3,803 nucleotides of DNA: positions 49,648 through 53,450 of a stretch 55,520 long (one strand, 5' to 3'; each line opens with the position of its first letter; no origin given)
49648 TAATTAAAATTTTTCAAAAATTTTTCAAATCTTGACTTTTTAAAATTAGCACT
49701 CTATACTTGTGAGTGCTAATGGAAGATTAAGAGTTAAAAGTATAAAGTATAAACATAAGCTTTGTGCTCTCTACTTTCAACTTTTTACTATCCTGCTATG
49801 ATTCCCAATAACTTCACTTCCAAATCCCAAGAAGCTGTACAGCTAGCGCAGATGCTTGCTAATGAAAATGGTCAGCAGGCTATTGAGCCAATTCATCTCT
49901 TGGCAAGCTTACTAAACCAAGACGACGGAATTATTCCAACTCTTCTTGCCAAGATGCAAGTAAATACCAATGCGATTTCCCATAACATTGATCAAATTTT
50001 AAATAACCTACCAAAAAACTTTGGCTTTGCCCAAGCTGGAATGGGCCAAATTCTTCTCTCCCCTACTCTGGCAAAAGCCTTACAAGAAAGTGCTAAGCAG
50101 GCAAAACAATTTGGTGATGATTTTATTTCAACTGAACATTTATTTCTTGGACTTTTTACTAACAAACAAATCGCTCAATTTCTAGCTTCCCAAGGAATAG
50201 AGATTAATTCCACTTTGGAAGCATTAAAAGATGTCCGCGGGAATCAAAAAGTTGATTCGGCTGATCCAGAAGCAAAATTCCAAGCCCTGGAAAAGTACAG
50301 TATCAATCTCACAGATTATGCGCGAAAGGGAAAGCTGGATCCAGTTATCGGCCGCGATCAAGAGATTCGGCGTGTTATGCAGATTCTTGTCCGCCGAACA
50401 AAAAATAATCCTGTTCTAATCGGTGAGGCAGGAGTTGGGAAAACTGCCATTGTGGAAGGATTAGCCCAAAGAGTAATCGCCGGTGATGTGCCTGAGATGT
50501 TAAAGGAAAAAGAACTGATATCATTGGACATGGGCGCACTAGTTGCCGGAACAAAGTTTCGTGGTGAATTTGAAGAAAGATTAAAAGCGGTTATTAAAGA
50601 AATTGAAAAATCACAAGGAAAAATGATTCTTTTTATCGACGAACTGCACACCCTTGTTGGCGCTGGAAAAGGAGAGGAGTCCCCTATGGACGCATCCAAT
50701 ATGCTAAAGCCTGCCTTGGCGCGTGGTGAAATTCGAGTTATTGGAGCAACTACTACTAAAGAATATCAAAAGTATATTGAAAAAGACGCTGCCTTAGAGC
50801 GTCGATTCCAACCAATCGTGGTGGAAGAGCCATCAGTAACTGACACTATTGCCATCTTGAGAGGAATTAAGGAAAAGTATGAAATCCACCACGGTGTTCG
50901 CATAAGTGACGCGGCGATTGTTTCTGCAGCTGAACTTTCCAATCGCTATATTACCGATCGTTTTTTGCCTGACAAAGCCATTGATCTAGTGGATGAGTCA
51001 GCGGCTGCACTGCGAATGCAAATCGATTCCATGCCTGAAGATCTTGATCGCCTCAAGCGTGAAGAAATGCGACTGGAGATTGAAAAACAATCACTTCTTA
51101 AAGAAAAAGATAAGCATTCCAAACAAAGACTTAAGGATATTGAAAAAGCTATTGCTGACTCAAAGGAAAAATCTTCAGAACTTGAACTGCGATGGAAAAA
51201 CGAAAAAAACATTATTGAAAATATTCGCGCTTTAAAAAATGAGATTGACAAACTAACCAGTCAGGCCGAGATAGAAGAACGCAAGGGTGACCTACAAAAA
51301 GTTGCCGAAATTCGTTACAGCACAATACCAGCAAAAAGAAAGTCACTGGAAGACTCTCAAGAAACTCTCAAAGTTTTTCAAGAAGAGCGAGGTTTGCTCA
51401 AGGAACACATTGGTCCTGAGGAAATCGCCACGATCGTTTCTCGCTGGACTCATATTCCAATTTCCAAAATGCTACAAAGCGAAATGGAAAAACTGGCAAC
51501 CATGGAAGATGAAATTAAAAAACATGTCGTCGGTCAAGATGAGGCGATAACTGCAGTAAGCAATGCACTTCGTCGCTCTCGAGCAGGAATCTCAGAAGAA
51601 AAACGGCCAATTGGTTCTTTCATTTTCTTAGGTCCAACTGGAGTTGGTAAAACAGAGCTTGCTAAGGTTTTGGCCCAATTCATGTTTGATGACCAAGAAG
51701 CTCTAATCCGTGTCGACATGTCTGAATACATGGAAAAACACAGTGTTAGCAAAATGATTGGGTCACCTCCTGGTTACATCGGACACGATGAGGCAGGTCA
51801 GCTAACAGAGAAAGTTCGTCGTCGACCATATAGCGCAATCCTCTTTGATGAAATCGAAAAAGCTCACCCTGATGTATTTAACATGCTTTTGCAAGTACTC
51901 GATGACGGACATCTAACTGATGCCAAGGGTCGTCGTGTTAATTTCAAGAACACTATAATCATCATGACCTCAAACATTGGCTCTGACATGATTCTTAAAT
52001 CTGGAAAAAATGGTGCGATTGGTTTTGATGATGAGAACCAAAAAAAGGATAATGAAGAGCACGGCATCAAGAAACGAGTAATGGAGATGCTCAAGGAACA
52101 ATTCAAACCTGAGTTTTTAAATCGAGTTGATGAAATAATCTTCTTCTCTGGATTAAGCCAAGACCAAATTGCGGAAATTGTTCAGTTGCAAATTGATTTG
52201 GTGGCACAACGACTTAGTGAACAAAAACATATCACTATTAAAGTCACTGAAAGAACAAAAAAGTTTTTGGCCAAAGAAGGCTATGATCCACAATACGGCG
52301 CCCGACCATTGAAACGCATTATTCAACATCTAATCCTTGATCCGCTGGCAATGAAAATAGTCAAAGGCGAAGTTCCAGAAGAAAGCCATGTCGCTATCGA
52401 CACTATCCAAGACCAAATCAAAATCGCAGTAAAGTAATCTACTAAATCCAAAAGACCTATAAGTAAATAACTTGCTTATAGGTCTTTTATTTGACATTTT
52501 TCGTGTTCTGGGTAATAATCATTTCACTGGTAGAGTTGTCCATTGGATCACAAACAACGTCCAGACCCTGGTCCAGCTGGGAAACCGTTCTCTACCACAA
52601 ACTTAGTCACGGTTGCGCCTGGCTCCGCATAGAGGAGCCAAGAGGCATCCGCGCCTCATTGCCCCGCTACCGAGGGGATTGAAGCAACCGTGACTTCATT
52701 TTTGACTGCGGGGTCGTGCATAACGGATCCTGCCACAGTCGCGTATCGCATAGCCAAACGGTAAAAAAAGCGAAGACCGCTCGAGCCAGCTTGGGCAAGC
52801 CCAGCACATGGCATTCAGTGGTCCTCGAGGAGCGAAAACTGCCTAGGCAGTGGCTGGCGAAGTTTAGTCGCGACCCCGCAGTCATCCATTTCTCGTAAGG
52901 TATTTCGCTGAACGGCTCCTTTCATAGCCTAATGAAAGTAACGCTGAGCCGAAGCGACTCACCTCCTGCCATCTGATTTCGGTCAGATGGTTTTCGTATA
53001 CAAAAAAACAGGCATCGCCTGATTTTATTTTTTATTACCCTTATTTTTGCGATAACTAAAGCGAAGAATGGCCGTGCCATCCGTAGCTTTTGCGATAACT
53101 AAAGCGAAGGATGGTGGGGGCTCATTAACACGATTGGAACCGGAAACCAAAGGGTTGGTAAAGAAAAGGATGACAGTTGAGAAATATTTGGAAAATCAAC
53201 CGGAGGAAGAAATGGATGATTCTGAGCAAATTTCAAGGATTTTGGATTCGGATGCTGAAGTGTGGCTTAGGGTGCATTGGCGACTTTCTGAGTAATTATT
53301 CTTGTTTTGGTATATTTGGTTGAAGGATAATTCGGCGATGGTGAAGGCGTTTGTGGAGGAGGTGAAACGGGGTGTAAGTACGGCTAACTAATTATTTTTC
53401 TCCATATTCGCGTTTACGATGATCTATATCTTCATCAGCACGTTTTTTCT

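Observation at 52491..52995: About 470-nt GC-rich, heavily base-paired transcript candidate with its own promoter and double terminator: an unclassified large structured RNA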

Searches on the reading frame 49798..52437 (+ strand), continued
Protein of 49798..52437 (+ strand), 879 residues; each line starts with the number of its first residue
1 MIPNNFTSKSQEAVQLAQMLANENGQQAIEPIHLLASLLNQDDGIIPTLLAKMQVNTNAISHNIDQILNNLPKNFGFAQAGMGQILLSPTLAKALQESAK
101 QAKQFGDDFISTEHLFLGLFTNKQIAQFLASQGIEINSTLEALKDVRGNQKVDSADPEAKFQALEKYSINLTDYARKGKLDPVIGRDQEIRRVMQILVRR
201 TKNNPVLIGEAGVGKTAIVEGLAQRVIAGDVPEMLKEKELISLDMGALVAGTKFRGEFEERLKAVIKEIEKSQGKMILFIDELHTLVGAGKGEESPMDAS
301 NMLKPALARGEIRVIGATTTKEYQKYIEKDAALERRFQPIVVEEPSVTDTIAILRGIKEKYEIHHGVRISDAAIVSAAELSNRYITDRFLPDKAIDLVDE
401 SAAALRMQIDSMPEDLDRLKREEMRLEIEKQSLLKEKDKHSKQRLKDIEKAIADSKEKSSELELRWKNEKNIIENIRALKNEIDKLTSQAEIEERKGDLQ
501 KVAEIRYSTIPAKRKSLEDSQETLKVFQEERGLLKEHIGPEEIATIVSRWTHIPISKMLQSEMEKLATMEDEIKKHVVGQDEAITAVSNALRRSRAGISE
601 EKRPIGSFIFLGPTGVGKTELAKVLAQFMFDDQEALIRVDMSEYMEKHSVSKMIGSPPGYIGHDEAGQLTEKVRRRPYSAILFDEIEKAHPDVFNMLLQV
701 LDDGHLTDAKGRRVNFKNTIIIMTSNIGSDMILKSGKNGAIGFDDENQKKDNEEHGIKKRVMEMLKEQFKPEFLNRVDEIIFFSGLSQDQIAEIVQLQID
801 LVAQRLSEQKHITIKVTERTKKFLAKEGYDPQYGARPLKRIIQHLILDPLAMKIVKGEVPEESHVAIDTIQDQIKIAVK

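Call 57: find_encoding_contigs(protein=P0010, flank=2500, max_places=3)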
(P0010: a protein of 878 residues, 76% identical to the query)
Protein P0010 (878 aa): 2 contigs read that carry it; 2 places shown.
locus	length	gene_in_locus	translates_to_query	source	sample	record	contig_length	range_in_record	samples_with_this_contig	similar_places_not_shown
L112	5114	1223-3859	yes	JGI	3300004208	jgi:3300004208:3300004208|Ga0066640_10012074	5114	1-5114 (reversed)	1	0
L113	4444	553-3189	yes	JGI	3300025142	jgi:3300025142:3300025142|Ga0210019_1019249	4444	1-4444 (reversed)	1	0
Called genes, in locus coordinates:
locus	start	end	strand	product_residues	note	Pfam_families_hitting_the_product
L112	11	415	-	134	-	PF09997:DUF2238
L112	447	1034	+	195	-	-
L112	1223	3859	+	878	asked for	PF02861:Clp_N, PF23569:NBD_SMAX1, PF00004:AAA, PF17871:AAA_lid_9, PF07724:AAA_2, PF00004:AAA, PF07728:AAA_5, PF10431:ClpB_D2-small, +11 more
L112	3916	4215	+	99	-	PF01541:GIY-YIG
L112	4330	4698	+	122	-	PF18898:DUF5654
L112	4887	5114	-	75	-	?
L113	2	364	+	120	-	?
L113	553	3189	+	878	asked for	PF02861:Clp_N, PF23569:NBD_SMAX1, PF00004:AAA, PF17871:AAA_lid_9, PF07724:AAA_2, PF00004:AAA, PF07728:AAA_5, PF10431:ClpB_D2-small, +11 more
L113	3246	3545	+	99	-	PF01541:GIY-YIG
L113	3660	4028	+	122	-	PF18898:DUF5654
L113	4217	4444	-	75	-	?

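Call 58: find_encoding_contigs(protein=P0017, flank=2500, max_places=2)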
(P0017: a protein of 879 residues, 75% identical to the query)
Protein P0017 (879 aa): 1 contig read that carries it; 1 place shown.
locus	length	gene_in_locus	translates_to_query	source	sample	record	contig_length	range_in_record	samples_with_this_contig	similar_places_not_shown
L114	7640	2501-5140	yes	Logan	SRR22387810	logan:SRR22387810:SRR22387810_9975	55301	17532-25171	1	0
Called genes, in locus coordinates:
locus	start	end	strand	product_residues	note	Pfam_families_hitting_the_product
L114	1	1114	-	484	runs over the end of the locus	PF00749:tRNA-synt_1c, PF19269:Anticodon_2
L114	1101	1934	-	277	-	PF03808:Glyco_tran_WecG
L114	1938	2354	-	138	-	PF09997:DUF2238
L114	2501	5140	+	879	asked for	PF02861:Clp_N, PF23569:NBD_SMAX1, PF00004:AAA, PF17871:AAA_lid_9, PF07724:AAA_2, PF00004:AAA, PF07728:AAA_5, PF10431:ClpB_D2-small, +7 more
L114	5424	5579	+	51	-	-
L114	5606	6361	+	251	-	-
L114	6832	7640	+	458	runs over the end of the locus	-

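Call 59: find_encoding_contigs(protein=P0020, flank=2500, max_places=2)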
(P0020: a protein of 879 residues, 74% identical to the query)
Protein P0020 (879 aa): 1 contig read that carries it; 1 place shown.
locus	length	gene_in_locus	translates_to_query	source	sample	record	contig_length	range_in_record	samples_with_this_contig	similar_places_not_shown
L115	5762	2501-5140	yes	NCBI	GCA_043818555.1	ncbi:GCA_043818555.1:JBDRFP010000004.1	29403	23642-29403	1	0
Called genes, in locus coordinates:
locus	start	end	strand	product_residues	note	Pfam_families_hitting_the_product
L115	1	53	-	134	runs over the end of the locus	PF09997:DUF2238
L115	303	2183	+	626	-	-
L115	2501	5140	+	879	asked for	PF02861:Clp_N, PF23569:NBD_SMAX1, PF00004:AAA, PF17871:AAA_lid_9, PF07724:AAA_2, PF00004:AAA, PF07728:AAA_5, PF10431:ClpB_D2-small, +8 more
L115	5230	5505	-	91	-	PF18898:DUF5654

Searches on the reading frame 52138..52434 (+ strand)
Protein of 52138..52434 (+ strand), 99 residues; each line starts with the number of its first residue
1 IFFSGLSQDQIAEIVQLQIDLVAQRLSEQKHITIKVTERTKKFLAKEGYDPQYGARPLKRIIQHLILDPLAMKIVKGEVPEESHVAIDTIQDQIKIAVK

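Call 51: find_related_loci(query=window:52138-52434:+, collection=metagenome_contigs, flank=2500)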
Query window:52138-52434:+ (99 aa) in metagenome_contigs; peptide patterns used: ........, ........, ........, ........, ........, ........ (x = any residue, [..] = any of these).
599 stretches matched a pattern (row limit reached: there are more); 564 encode a relative of the query (tblastn E <= 1e-3); the best 80 are kept; 80 distinct loci.
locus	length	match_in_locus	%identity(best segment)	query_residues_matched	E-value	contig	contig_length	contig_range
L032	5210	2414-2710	66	1-99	3e-39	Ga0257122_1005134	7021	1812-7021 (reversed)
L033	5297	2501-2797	62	1-99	2e-35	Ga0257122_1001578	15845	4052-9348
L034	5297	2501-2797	57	1-99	2e-33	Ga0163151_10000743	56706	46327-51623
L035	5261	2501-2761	53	1-88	1e-25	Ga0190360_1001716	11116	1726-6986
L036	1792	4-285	46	1-95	7e-25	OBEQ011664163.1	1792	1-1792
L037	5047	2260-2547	44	1-97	2e-24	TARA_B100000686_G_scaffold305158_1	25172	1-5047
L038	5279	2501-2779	50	1-94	3e-24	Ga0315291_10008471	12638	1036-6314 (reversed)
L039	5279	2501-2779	46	1-94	8e-24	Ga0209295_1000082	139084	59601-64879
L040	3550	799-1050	48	1-85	1e-23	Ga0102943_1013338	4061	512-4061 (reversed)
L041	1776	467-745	46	1-94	1e-23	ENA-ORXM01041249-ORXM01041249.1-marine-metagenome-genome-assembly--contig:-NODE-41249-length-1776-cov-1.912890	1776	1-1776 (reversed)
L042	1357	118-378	48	1-88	2e-23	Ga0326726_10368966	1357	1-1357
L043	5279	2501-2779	47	1-94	3e-23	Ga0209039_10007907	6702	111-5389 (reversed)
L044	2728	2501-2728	53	1-77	5e-23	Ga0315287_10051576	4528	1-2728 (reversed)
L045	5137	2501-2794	41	1-99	8e-23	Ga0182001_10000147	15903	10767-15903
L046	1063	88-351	46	1-89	6e-23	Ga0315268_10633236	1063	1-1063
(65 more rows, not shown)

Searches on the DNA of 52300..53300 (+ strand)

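Call 4: search_rna_families(source=window, start=52300, end=53300, threshold=evalue, max_evalue=10, show_alignments=3)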
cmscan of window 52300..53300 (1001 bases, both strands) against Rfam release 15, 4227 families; matches with E-value up to 10: 17.
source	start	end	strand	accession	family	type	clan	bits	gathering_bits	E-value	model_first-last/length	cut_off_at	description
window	52657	52685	+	RF01323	CRISPR-DR10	Gene; CRISPR;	-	28.1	39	0.00052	9-37/37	no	CRISPR RNA direct repeat element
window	52929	53031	-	RF02900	AaHKsRNA82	Gene; sRNA;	-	23.4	51.4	0.65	1-81/81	no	Aggregatibacter sRNA 82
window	53000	53060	-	RF02074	STnc240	Gene; sRNA;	-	22.3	55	1.4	1-77/77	no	Enterobacterial sRNA STnc240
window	52432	52501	+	RF00746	mir-454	Gene; miRNA;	-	21.1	60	0.083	1-103/103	no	mir-454 microRNA precursor family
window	52449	52493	+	RF03701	mir-4041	Gene; miRNA;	-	20.8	74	0.63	1-54/54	no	mir-4041 microRNA precursor family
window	52416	52512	+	RF02436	SpF43_sRNA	Gene; sRNA;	-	20.7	70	0.27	1-99/99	no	Streptococcus sRNA SpF43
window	52449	52487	-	RF03790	MIR8008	Gene; miRNA;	-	19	66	0.72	1-55/55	no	MIR8008 microRNA precursor family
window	52449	52493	-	RF03701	mir-4041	Gene; miRNA;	-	17.7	74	4.1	1-54/54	no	mir-4041 microRNA precursor family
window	52432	52501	-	RF04128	MIR8562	Gene; miRNA;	-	17.6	211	1.5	79-164/242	no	MIR8562 microRNA precursor family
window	52450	52488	+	RF00750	mir-458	Gene; miRNA;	-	17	59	2.3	21-58/78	no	mir-458 microRNA precursor family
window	52440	52504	-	RF02436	SpF43_sRNA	Gene; sRNA;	-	16.9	70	3.2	1-99/99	no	Streptococcus sRNA SpF43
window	52450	52488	-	RF00750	mir-458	Gene; miRNA;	-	16.2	59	3.6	21-58/78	no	mir-458 microRNA precursor family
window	52375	52515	-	RF01983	Pinc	Gene; lncRNA;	-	15.5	60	7.2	1-154/154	no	Pregnancy induced noncoding RNA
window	52958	53016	-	RF03165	2dG-II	Cis-reg; riboswitch;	CL00123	15.4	60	2.6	1-71/71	no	2dG-II purine riboswitch aptamer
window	52602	52674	-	RF01786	c-di-GMP-II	Cis-reg; riboswitch;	CL00127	14.8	53.5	7.7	1-84/84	no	Cyclic di-GMP-II riboswitch aptamer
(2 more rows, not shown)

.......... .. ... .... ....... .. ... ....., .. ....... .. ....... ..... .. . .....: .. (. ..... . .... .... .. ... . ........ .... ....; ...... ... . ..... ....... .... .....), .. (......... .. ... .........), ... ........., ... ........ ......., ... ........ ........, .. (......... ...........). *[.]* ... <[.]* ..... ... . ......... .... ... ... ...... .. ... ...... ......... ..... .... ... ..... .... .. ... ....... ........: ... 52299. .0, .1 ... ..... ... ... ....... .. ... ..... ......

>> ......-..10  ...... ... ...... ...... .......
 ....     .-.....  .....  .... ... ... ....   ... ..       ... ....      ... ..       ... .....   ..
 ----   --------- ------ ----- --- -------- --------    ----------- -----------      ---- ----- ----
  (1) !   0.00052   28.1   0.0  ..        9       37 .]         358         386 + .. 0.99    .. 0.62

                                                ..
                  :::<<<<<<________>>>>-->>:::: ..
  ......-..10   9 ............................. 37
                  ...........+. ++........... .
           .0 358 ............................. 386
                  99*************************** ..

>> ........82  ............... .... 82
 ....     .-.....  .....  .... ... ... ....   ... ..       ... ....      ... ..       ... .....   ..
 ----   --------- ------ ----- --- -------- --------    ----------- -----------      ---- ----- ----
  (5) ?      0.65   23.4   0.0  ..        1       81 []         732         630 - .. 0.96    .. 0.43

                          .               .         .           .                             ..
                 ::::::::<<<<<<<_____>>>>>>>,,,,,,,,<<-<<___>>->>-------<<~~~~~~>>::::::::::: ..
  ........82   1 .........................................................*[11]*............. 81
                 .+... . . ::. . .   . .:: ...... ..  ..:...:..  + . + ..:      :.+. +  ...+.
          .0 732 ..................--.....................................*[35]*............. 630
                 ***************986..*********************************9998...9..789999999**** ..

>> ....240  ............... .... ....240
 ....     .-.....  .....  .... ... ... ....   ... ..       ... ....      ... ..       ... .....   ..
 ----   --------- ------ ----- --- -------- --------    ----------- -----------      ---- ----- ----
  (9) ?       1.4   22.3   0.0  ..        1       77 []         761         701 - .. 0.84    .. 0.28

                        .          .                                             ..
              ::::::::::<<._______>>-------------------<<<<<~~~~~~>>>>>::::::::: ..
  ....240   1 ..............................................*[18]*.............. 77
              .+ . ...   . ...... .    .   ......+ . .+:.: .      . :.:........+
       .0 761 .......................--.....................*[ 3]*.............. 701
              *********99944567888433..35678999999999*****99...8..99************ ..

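Call 12: search_dna_similar(query=window:52491-53030:+, collection=phages, mode=distant)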
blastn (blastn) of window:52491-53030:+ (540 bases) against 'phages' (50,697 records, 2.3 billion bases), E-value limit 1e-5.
No match.

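Call 92: search_dna_similar(query=window:52491-53030:+, collection=plasmids, mode=distant, max_evalue=0.001)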
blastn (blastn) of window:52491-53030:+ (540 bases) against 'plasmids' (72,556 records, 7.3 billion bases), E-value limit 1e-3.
No match.
